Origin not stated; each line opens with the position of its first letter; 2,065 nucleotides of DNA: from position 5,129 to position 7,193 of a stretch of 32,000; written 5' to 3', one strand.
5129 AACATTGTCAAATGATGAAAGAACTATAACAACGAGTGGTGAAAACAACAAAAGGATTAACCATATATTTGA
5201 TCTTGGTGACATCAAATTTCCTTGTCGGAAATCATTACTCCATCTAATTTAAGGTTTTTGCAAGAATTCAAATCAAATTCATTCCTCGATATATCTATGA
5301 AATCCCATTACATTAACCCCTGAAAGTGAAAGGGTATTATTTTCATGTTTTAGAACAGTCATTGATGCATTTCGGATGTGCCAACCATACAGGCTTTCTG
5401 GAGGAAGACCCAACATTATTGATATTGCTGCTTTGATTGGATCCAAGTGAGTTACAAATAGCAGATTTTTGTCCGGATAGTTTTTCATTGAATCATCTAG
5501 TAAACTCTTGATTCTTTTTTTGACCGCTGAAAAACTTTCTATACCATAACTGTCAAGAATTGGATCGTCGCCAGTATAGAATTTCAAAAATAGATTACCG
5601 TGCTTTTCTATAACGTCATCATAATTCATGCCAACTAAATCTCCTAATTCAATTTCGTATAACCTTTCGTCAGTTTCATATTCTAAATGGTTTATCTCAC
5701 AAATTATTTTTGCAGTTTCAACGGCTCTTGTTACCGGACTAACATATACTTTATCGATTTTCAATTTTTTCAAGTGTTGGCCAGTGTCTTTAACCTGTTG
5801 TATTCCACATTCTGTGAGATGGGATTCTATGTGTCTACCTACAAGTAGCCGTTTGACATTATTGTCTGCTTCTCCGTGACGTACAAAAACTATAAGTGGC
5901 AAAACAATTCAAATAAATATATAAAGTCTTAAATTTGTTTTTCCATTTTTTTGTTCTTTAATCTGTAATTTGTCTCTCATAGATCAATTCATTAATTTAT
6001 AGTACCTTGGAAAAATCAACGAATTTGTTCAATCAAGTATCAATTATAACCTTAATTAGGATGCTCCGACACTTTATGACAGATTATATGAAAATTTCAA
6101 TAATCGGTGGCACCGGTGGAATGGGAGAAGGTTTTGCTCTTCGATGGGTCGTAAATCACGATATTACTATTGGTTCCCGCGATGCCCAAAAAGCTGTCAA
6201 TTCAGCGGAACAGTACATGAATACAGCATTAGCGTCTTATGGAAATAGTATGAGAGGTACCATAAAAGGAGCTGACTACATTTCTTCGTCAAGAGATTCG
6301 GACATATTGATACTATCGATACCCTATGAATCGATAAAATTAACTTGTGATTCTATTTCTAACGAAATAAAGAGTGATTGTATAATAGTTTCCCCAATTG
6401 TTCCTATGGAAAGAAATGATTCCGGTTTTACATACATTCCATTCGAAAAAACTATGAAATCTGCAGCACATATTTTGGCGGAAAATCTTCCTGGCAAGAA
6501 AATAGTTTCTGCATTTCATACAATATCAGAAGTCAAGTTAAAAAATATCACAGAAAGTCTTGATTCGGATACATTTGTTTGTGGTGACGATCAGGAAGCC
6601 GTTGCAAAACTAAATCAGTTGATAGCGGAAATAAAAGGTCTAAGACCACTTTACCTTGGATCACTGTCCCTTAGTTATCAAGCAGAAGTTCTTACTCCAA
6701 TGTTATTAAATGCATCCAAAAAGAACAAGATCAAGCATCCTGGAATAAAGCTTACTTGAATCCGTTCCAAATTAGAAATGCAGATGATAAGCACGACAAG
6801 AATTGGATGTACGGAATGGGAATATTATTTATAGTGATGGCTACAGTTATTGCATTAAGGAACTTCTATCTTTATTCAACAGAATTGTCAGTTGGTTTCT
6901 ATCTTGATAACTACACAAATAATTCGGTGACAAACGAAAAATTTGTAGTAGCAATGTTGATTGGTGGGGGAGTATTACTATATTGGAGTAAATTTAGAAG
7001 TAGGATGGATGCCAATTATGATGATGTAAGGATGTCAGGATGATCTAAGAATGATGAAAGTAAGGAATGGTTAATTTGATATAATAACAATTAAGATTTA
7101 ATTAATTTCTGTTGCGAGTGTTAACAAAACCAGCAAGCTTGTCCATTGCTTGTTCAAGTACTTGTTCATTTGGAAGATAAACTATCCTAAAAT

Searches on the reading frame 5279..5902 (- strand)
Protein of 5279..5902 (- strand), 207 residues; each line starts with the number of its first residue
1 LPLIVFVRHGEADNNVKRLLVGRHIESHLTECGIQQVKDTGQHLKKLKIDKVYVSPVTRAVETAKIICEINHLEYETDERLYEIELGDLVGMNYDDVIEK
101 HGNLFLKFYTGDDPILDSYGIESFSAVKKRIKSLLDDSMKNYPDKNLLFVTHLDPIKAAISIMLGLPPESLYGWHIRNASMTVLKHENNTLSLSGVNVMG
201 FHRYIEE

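Call 6: search_protein_families(library=pfam, proteins=[window:5279-5902:-], max_evalue=0.01)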
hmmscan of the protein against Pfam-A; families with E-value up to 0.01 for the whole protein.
window:5279-5902:- (207 aa): 1 family
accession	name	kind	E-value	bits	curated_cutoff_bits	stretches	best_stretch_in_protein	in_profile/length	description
PF00300.27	His_Phos_1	-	1.7e-45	155.5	21.7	1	4-197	1-192/194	Histidine phosphatase superfamily (branch 1)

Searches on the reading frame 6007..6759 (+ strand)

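Call 6: search_protein_families(library=pfam, proteins=[window:6007-6759:+], max_evalue=0.01)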
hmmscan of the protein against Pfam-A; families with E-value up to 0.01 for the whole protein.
window:6007-6759:+ (250 aa): 1 family
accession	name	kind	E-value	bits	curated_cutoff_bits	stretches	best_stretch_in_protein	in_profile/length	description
PF03807.23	F420_oxidored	-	1.4e-10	42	21.6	1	29-131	1-92/94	NADP oxidoreductase coenzyme F420-dependent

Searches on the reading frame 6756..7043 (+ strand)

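Call 73: search_protein_families(library=pfam, proteins=[window:6756-7043:+], max_evalue=0.01)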
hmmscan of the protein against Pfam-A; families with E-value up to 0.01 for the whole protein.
window:6756-7043:+ (95 aa): 1 family
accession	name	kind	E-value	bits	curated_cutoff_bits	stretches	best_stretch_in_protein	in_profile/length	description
PF02673.24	BacA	-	0.0077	16.4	33.4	0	45-84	97-137/257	Bacitracin resistance protein BacA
